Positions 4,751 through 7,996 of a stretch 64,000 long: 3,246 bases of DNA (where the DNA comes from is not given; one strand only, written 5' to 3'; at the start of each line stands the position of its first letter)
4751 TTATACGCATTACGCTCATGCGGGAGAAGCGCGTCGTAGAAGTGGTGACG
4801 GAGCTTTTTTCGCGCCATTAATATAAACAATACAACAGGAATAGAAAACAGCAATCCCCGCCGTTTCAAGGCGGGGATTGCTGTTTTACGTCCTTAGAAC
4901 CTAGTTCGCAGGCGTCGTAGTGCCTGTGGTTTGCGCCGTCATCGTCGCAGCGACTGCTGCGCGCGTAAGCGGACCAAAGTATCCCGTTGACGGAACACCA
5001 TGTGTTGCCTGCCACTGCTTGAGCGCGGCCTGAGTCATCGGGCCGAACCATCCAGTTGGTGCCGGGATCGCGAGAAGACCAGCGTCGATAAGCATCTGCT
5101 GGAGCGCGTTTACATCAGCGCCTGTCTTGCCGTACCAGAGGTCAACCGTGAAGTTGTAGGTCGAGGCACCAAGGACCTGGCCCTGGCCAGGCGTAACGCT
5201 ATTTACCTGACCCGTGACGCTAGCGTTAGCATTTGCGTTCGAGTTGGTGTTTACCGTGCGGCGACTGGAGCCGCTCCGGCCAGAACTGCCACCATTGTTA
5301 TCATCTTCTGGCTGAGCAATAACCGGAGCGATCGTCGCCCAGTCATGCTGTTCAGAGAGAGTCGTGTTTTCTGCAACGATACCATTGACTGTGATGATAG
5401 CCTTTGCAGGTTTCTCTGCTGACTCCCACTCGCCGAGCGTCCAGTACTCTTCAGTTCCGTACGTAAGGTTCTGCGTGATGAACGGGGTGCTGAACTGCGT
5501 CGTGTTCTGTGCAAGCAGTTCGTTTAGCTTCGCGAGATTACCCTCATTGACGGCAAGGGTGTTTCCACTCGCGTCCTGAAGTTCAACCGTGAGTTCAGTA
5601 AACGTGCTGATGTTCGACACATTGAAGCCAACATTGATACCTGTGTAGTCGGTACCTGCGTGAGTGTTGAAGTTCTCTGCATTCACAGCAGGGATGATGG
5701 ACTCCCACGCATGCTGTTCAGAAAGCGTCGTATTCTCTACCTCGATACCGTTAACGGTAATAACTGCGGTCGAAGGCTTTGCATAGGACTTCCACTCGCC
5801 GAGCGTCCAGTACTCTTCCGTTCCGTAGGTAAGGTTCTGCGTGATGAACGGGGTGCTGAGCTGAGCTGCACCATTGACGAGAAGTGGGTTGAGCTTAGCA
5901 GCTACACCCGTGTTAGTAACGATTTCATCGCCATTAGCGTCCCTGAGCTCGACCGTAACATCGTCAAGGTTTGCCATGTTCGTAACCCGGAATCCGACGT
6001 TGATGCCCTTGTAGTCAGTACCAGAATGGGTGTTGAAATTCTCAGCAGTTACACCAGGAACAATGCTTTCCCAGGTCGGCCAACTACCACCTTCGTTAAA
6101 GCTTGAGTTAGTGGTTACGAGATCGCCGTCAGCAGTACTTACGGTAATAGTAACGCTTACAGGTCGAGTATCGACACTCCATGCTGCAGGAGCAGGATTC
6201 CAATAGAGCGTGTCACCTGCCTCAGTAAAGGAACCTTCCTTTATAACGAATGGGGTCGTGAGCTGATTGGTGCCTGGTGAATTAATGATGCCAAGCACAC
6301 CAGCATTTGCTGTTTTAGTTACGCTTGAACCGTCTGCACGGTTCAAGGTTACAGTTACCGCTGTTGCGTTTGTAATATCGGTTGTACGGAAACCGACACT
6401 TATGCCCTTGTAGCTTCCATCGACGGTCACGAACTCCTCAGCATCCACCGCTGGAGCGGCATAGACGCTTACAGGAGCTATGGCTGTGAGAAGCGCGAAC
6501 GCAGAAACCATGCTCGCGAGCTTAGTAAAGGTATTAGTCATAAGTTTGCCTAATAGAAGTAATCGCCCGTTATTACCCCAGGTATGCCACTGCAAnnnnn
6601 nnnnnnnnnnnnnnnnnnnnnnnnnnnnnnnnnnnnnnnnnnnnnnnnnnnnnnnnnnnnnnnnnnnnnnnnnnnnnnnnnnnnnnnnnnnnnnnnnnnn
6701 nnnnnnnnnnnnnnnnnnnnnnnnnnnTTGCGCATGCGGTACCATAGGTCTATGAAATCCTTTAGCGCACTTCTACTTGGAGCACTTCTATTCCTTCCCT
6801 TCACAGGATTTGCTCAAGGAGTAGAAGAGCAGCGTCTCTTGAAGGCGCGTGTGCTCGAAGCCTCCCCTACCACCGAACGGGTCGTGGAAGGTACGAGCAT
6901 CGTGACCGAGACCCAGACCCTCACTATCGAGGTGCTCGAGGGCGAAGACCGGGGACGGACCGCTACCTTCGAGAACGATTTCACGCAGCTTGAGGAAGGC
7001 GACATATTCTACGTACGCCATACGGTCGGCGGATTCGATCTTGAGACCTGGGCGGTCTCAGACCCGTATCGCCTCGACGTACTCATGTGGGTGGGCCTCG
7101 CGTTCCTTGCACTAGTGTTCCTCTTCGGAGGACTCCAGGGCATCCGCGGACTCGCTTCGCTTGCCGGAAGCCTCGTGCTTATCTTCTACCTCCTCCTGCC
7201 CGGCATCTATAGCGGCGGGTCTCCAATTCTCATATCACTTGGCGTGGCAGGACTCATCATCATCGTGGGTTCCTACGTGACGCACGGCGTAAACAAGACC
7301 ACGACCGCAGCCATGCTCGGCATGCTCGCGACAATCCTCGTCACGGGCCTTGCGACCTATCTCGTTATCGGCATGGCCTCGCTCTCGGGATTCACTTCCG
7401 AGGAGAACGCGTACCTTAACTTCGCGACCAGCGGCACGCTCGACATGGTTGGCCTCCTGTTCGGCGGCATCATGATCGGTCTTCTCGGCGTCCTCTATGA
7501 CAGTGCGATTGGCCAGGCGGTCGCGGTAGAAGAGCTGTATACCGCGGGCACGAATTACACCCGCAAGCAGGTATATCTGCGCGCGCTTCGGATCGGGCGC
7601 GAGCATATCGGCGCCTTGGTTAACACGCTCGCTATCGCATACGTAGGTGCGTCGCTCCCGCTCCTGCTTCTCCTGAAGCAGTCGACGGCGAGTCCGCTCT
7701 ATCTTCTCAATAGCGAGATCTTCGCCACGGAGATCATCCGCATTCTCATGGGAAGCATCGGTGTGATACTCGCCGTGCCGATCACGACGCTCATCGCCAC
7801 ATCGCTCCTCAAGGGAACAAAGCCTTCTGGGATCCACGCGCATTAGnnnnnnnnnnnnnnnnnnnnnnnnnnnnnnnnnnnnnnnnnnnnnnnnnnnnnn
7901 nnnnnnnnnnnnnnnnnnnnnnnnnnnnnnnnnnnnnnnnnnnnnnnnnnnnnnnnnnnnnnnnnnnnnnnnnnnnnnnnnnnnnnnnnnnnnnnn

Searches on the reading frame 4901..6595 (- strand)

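Call 3: search_protein_families(library=pfam, proteins=[window:4901-6595:-], max_evalue=0.01)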
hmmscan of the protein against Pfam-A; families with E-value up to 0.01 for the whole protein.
window:4901-6595:- (564 aa): 2 families
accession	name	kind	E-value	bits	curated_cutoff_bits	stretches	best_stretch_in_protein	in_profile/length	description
PF01471.23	PG_binding_1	-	1.5e-13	51.2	23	1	491-547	1-56/57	Putative peptidoglycan binding domain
PF10618.14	Tail_tube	-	0.0015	18.8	23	0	323-360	62-99/117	Phage tail tube protein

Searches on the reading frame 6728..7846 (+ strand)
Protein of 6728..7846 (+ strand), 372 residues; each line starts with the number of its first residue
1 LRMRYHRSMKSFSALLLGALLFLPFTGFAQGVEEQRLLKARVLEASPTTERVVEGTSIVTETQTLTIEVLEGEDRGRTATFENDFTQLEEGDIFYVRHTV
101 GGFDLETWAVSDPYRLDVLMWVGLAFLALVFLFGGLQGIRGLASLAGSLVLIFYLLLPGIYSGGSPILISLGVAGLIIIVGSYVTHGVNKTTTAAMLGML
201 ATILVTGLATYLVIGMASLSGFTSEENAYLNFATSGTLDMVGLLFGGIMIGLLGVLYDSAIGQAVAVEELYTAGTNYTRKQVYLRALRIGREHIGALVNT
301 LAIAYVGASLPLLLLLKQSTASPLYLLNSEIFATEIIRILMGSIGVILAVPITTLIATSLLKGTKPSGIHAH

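Call 3: search_protein_families(library=pfam, proteins=[window:6728-7846:+], max_evalue=0.01)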
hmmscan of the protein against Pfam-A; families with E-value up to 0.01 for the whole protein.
window:6728-7846:+ (372 aa): 1 family
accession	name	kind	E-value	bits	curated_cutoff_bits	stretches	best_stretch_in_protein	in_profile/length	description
PF07907.16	YibE_F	-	2.3e-62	211.1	27.2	1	119-358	1-240/241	YibE/F-like protein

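Call 16: search_protein_families(library=ncbifam, proteins=[window:6728-7846:+], max_evalue=0.01)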
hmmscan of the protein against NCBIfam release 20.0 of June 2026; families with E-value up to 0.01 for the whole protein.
window:6728-7846:+ (372 aa): 0 families
